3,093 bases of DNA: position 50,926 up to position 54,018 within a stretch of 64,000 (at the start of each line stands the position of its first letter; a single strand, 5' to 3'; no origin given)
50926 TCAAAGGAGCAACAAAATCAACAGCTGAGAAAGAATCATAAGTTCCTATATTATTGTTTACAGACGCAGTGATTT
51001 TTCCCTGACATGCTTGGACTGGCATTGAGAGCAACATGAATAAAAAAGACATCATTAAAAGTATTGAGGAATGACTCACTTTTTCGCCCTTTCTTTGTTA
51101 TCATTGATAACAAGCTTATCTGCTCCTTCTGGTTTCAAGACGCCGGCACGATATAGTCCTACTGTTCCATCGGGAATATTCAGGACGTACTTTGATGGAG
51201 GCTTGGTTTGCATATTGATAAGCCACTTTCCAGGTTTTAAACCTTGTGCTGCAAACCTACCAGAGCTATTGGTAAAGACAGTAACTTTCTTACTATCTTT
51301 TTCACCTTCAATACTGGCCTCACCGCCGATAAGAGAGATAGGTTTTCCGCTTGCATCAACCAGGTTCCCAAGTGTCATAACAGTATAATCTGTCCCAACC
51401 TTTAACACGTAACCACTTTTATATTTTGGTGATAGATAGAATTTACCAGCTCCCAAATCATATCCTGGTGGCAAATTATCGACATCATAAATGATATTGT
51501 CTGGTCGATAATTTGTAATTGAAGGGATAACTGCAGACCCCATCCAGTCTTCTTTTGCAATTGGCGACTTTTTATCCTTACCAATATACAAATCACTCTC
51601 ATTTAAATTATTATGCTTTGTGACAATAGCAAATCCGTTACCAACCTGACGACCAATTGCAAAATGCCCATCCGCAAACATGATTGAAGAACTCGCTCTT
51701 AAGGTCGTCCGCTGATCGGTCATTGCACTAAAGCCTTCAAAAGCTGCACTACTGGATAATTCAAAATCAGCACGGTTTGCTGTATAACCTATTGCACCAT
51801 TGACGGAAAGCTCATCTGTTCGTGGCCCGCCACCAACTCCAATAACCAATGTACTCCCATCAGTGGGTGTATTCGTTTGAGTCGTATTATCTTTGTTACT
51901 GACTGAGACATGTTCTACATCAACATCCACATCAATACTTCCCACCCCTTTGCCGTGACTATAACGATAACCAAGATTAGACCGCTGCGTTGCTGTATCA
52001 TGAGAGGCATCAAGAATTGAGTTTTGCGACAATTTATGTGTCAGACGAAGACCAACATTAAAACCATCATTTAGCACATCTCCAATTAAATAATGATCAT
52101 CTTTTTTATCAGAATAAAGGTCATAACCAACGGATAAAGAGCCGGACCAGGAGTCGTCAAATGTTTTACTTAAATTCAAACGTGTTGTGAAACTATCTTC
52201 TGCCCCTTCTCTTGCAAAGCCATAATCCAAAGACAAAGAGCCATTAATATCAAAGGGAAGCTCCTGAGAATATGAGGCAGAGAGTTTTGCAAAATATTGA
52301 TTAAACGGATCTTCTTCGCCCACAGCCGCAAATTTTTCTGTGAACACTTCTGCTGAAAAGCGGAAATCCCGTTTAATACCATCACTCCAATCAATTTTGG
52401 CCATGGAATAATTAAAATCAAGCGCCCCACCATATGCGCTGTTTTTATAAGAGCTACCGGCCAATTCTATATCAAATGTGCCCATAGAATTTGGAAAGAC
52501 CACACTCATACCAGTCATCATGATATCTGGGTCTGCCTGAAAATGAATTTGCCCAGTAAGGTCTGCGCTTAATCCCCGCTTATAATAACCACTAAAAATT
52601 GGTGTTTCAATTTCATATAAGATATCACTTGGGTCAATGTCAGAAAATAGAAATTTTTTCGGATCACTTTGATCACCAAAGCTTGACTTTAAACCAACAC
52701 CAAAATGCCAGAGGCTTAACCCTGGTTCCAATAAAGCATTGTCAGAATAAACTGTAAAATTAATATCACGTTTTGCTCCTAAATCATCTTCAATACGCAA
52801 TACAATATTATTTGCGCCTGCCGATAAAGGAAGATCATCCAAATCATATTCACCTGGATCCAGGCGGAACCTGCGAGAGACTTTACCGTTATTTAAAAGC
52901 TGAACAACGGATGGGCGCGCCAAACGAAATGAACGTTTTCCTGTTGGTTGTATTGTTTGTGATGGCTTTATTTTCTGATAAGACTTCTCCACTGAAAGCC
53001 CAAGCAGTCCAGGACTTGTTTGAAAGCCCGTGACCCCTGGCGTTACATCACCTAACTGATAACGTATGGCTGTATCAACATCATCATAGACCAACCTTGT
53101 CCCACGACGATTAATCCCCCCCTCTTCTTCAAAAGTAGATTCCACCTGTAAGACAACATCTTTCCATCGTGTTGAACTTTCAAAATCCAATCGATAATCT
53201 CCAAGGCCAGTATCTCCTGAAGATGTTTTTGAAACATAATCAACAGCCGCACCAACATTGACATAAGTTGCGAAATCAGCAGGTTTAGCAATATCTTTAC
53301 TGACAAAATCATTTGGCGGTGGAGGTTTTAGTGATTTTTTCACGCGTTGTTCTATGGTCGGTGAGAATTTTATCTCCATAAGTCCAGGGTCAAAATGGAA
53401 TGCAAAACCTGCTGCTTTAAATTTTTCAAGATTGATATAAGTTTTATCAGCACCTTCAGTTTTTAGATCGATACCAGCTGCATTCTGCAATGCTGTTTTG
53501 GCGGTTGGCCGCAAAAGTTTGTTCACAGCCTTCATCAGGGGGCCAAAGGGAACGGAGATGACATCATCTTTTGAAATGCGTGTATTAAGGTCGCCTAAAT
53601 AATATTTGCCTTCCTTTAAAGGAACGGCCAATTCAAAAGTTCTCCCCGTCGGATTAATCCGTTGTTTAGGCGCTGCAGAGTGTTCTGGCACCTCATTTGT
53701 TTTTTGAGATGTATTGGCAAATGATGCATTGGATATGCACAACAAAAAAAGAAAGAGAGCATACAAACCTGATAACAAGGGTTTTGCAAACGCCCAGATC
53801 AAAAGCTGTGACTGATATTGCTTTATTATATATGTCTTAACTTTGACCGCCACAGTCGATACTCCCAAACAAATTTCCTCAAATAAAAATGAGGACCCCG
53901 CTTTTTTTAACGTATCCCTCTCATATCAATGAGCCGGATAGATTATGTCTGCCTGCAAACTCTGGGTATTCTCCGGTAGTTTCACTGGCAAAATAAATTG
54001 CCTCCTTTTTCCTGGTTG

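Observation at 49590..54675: Csu/sigma-type (SCPU) chaperone-usher pilus locus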

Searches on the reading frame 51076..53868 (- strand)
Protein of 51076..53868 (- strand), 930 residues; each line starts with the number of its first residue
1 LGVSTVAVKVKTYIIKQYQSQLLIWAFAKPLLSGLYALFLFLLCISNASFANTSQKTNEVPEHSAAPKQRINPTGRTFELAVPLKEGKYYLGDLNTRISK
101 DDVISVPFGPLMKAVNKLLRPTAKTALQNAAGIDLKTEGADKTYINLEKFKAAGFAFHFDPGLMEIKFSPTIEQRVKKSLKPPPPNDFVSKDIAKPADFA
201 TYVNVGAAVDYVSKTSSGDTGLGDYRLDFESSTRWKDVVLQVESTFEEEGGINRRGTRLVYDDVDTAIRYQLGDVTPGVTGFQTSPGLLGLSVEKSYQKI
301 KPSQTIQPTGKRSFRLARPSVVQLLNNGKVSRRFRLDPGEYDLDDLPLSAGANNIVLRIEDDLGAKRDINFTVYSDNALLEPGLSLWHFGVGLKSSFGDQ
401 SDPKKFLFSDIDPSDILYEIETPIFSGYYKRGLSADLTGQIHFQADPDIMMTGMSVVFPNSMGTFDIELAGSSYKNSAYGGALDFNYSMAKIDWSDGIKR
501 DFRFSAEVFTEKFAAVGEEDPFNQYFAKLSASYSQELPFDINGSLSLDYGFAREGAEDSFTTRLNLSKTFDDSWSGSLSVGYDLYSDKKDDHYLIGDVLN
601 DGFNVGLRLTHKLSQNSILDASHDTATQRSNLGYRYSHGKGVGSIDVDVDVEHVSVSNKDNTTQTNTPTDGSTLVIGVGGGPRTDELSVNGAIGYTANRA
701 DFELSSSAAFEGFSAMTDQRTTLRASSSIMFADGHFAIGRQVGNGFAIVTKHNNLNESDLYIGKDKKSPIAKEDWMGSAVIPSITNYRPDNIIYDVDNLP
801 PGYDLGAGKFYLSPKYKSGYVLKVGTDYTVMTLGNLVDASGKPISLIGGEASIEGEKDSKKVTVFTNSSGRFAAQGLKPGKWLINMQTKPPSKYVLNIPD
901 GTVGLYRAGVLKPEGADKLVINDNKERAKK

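Call 3: search_protein_families(library=pfam, proteins=[window:51076-53868:-], max_evalue=1)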
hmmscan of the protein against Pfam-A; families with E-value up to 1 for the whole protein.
window:51076-53868:- (930 aa): 2 families
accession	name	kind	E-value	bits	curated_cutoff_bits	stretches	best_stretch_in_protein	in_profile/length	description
PF00577.26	Usher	-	5.3e-07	29.3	27.1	1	673-808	409-533/549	Outer membrane usher protein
PF13620.12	CarboxypepD_reg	-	0.0085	16.9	32.3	1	834-884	4-52/82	Carboxypeptidase regulatory-like domain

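Call 8: search_protein_families(library=ncbifam, proteins=[window:51076-53868:-], max_evalue=1)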
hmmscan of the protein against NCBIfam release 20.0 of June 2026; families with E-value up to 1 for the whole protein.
window:51076-53868:- (930 aa): 3 families
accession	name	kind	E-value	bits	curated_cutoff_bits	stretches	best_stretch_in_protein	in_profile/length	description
NF011760.0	PRK15213.1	equivalog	9.2e-05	20.6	752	1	319-597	273-538/796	PefC/AfrB family outer membrane usher protein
NF007337.0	PRK09828.1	equivalog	0.0019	16.2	830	1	335-393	310-368/865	outer membrane usher protein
NF011832.0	PRK15304.1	subfamily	0.0061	14.6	723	1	744-813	636-701/801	fimbrial biogenesis usher protein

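Call 10: find_homologous_proteins(query=window:51076-53868:-)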
Query window:51076-53868:- (930 aa): 14 proteins with E <= 0.001 among 8000 candidates.
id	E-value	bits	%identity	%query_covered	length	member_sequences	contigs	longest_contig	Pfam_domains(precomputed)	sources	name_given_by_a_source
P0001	0.0e+0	1969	100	94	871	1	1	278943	PF00577.27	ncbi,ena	-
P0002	2.0e-223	762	46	91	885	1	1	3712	PF00577.27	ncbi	-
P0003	2.9e-223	762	45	91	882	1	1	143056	PF00577.27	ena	-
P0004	7.7e-191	654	41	90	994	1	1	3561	PF00577.27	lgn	-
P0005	1.1e-183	631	40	90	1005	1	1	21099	PF00577.27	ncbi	-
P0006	2.0e-157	544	37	91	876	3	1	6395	-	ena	-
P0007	1.9e-148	514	35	94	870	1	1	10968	-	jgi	-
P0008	2.2e-148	514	36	92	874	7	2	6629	PF00577.27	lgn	-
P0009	3.8e-147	510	36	96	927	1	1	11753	PF00577.27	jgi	-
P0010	1.7e-140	488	36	91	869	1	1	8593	PF00577.27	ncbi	-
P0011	1.1e-135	472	36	91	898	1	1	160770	PF00577.27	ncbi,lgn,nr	ncbi:MAG: fimbria/pilus outer membrane usher protein [Rhizobiales bacterium]|nr:fimbria/pilus outer 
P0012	1.2e-119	419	36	76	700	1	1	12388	PF00577.27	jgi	jgi:outer membrane usher protein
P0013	2.7e-107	378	30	91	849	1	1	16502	PF00577.27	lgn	-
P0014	2.7e-73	265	29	78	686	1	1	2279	PF00577.27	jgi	jgi:outer membrane usher protein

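Call 11: find_encoding_contigs(protein=P0001, flank=10000, max_places=3)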
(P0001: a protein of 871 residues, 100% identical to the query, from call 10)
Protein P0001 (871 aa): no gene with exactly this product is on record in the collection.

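Call 12: find_encoding_contigs(protein=P0003, flank=10000, max_places=3)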
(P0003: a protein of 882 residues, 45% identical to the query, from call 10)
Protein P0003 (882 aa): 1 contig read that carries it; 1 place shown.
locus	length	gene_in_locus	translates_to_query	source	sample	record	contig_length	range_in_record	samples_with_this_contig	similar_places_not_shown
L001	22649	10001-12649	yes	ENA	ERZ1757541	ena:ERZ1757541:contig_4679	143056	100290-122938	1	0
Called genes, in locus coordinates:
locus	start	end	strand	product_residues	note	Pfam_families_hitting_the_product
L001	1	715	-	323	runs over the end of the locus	PF00723:Glyco_hydro_15, PF22422:MGH1-like_GH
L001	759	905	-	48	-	-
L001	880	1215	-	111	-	-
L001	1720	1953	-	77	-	-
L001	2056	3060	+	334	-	PF03576:Peptidase_S58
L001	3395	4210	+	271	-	PF01226:Form_Nir_trans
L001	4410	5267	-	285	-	PF05425:CopD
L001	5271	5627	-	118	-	PF04234:CopC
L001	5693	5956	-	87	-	PF00873:ACR_tran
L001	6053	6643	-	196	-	-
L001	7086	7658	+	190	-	-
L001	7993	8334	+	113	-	-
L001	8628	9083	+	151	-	-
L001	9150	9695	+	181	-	PF00345:PapD_N (weak)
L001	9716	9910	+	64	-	-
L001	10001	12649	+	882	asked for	PF00577:Usher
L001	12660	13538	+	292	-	-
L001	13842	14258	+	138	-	PF01527:HTH_Tnp_1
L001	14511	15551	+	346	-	PF13007:LZ_Tnp_IS66, PF13005:zf-IS66, PF03050:DDE_Tnp_IS66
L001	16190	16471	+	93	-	PF13358:DDE_3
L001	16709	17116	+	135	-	PF03050:DDE_Tnp_IS66, PF13817:DDE_Tnp_IS66_C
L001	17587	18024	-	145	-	PF00528:BPD_transp_1 (weak)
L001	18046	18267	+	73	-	PF01609:DDE_Tnp_1 (weak), PF13751:DDE_Tnp_1_6 (weak)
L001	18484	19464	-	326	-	PF21973:DUF6925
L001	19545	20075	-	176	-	PF00005:ABC_tran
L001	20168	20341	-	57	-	-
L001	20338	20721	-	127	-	PF01032:FecCD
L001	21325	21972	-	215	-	-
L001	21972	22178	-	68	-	-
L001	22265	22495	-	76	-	-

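Call 14: find_related_loci(query=A1, collection=genome_contigs, flank=8000)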
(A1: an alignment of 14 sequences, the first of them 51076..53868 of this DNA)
Query A1 (930 aa) in genome_contigs; peptide patterns used: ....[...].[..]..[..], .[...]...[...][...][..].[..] (x = any residue, [..] = any of these).
168 stretches matched a pattern; 97 encode a relative of the query (tblastn E <= 1e-3); the best 80 are kept; 78 distinct loci.
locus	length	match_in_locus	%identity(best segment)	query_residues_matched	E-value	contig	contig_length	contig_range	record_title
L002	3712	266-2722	46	67-913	0e+0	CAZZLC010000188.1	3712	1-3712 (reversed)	MAG TPA_asm: uncultured Enterobacteriaceae bacterium isolate SRP128890_co1_194 genome assembly, contig: NODE_32892_lengt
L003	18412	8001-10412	42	74-915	0e+0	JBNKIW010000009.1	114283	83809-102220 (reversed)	MAG: Rhodomicrobiaceae bacterium isolate H2.bin.4.permissive NODE_9_length_114283_cov_17.884323, whole genome shotgun se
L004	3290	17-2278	42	135-918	0e+0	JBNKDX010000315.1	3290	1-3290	MAG: Rhodomicrobiaceae bacterium isolate F1.bin.27.strict NODE_315_length_3290_cov_4.213196, whole genome shotgun sequen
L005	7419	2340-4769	39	80-918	0e+0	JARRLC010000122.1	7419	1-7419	MAG: Alphaproteobacteria bacterium isolate Spart_062_MAG scaffold_2700, whole genome shotgun sequence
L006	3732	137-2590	37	66-913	0e+0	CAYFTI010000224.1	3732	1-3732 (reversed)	MAG TPA_asm: uncultured Hyphomicrobiaceae bacterium isolate ERP107533_co1_71 genome assembly, contig: NODE_34983_length_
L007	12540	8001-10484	36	64-918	2e-164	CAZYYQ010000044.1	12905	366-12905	MAG TPA_asm: uncultured Hyphomicrobiaceae bacterium isolate binchicken_co17_398 genome assembly, contig: NODE_10936_leng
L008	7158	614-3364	35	31-913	9e-155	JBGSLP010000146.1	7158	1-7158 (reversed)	MAG: Alphaproteobacteria bacterium isolate JTS-AC208 k141_1177046, whole genome shotgun sequence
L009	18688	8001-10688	34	67-920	4e-150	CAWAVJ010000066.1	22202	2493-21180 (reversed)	MAG: uncultured Alphaproteobacteria bacterium isolate MFD09567.bin.2.15 genome assembly, contig: contig_68668, whole gen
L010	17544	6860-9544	34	67-920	1e-149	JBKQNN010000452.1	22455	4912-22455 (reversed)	MAG: Rhodomicrobium sp. isolate LASCr2D2E2F__bin_140 LASCr2D2E2F_000000419899, whole genome shotgun sequence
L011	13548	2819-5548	34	67-930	6e-149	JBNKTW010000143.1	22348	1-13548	MAG: Rhodomicrobiaceae bacterium isolate A2.bin.14.orig k141_617051, whole genome shotgun sequence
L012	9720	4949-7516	34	3-913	3e-146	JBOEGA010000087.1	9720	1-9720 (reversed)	MAG: Methyloligellaceae bacterium isolate PBSAalp19 PBSAd_contig_4378, whole genome shotgun sequence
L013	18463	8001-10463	41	55-915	0e+0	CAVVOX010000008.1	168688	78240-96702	MAG: uncultured Alphaproteobacteria bacterium isolate MFD05684.bin.1.74 genome assembly, contig: contig_85122, whole gen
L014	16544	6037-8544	33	70-913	1e-128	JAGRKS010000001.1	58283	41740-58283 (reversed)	MAG: Hyphomicrobiaceae bacterium isolate HKST-UBA45 2008_1619, whole genome shotgun sequence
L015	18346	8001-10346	32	68-916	2e-128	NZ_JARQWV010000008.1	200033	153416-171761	Caulobacter endophyticus strain BI NODE_8_length_200033_cov_108.835194, whole genome shotgun sequence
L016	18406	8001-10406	32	50-913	6e-128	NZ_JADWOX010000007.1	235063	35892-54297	Caulobacter hibisci strain KACC 18849 7, whole genome shotgun sequence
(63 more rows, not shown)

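Call 20: find_encoding_contigs(protein=P0016, flank=10000, max_places=3)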
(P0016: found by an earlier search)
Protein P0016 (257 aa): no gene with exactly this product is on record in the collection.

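Call 21: find_encoding_contigs(protein=P0018, flank=10000, max_places=3)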
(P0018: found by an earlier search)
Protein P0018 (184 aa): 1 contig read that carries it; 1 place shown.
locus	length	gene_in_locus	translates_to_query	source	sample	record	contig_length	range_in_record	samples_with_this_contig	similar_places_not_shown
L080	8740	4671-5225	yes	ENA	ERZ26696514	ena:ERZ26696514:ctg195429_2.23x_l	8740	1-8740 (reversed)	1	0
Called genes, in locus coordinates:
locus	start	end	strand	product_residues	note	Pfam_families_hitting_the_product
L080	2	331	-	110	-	?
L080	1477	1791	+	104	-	-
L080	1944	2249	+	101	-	PF10905:DUF2695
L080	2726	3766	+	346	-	PF02661:Fic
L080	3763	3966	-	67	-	-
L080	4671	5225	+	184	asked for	-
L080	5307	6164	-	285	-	PF05229:SCPU (faint)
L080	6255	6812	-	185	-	-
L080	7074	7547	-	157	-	-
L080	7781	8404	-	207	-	-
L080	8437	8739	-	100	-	?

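Call 30: search_solved_structures(query=A1, max_evalue=1)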
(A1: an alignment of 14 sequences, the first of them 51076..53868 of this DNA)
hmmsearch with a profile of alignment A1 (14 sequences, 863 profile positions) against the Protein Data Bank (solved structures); distinct sequences matched with E-value up to 1: 2.
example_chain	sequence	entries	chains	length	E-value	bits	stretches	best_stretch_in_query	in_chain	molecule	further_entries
4fqe_A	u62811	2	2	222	0.017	16.5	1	510-599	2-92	Oligogalacturonate-specific porin kdgM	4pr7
3fcg_A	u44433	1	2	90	0.069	14.4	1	298-347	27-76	F1 capsule-anchoring protein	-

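Call 64: search_dna_similar(query=window:51076-53868:-, collection=plasmids, mode=protein, max_rows=15)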
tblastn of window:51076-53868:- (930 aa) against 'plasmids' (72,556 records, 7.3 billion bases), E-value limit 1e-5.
Records with a match: 37; places in all: 39; records where one place covers at least 80% of the query: 7.
Best place of each record, by identity: <60% 37.
By first word of the organism name: Acinetobacter 12; Sinorhizobium 4; Sphingobium 3; Novosphingobium 2; Rhizobium 2; Ralstonia 2; Vibrio 1; Niveispirillum 1; Indioceanicola 1; Leptolyngbya 1; and 8 more.
By predicted mobility (MOB-suite, as given by PLSDB): non-mobilizable 20; mobilizable 11; conjugative 6.
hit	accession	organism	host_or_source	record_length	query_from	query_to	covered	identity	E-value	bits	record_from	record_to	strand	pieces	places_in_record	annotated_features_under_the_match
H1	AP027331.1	Sphingobium sp. TomTYG65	-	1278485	70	918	91%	30.3%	9e-97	342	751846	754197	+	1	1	hypothetical protein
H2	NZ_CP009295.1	Novosphingobium pentaromativorans US6-1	mud sediment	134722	44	907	93%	27.1%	9e-69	258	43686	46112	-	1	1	fimbria/pilus outer membrane usher protein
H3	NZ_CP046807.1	Vibrio alginolyticus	-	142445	71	911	90%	26.9%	2e-64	245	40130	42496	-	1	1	fimbria/pilus outer membrane usher protein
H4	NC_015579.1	Novosphingobium sp. PP1Y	-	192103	57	912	92%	26.0%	7e-63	240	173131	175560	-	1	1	hypothetical protein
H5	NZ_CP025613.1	Niveispirillum cyanobacteriorum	sing cell,cyanobacterial aggregates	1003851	112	905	85%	26.8%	2e-67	254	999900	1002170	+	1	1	none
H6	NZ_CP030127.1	Indioceanicola profundi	sediment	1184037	193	912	77%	29.4%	1e-66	251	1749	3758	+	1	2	none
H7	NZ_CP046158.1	Leptolyngbya sp. BL0902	cell culture,open pond on an algae farm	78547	110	894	84%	26.4%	3e-57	223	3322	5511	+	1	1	fimbria/pilus outer membrane usher protein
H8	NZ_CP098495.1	Qipengyuania citrea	whole organism,South China Sea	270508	141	907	82%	26.3%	7e-53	209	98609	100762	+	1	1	hypothetical protein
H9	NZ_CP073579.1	Photobacterium sp. GJ3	-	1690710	194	912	77%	27.5%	3e-62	238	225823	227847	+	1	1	record has no annotation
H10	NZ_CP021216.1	Sinorhizobium meliloti RU11/001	-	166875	204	862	71%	22.3%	2e-6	60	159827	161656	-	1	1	fimbria/pilus outer membrane usher protein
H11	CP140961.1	Sinorhizobium meliloti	Medicago lupulina,whole organism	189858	204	862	71%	22.3%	2e-6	60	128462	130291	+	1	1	fimbria/pilus outer membrane usher protein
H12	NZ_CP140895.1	Sinorhizobium medicae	Medicago lupulina,whole organism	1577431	204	862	71%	22.3%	2e-6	60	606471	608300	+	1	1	record has no annotation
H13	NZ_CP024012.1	Acinetobacter sp. LoGeW2-3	white stork,cell culture,pellet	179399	223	882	71%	21.6%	1e-9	71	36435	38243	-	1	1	fimbria/pilus outer membrane usher protein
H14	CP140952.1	Sinorhizobium meliloti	Medicago lupulina,whole organism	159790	242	862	67%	22.2%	2e-6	60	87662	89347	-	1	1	fimbria/pilus outer membrane usher protein | hypothetical protein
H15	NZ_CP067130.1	Paracoccus seriniphilus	cell culture,washing water of Bugula ...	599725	267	844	62%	22.8%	2e-13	83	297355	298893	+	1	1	fimbria/pilus outer membrane usher protein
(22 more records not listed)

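Call 65: get_annotated_region(hit=H2, flank=6000)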
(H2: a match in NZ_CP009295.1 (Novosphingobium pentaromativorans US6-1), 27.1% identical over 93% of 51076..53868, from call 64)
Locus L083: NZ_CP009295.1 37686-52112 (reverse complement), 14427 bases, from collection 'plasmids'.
description: Novosphingobium pentaromativorans US6-1 plasmid pLA5, complete sequence
organism: Novosphingobium pentaromativorans US6-1 (NCBI taxid 1088721)
taxonomy: Bacteria; Pseudomonadota; Alphaproteobacteria; Sphingomonadales; Sphingomonadaceae; Novosphingobium; Novosphingobium pentaromativorans; Novosphingobium pentaromativorans US6-1
host: -; source: mud sediment; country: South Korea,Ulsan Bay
typing (MOB-suite, as given by PLSDB): non-mobilizable; replicon rep_cluster_545
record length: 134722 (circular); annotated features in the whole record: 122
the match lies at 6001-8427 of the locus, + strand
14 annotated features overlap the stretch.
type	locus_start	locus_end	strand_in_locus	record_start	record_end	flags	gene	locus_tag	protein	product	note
CDS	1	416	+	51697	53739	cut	-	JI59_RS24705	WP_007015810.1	hypothetical protein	-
CDS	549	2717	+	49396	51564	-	-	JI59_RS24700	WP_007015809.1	TonB-dependent receptor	GO:0015891 - siderophore transport [Evidence IEA]; GO:0055085 - transmembrane transport [Evidence IEA]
CDS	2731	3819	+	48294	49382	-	-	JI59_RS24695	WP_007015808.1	PepSY-associated TM helix domain-containing protein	-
CDS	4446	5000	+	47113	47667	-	-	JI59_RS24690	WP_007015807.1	hypothetical protein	-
CDS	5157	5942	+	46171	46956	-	-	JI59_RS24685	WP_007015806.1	fimbria/pilus periplasmic chaperone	GO:0071555 - cell wall organization [Evidence IEA]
CDS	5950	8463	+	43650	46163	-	-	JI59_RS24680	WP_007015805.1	fimbria/pilus outer membrane usher protein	-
CDS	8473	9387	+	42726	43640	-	-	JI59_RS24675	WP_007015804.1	hypothetical protein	-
CDS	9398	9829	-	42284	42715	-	-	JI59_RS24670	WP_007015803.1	hypothetical protein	-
CDS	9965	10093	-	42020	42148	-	-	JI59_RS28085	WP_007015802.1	hypothetical protein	-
CDS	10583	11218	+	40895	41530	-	-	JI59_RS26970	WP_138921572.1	hypothetical protein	-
CDS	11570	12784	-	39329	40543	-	-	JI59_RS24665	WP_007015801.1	HipA domain-containing protein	-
CDS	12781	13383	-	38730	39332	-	-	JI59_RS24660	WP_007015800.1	helix-turn-helix transcriptional regulator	-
CDS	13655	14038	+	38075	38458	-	-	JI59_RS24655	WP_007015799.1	hypothetical protein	-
CDS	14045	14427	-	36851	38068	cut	-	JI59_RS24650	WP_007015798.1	glycosyltransferase family 1 protein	-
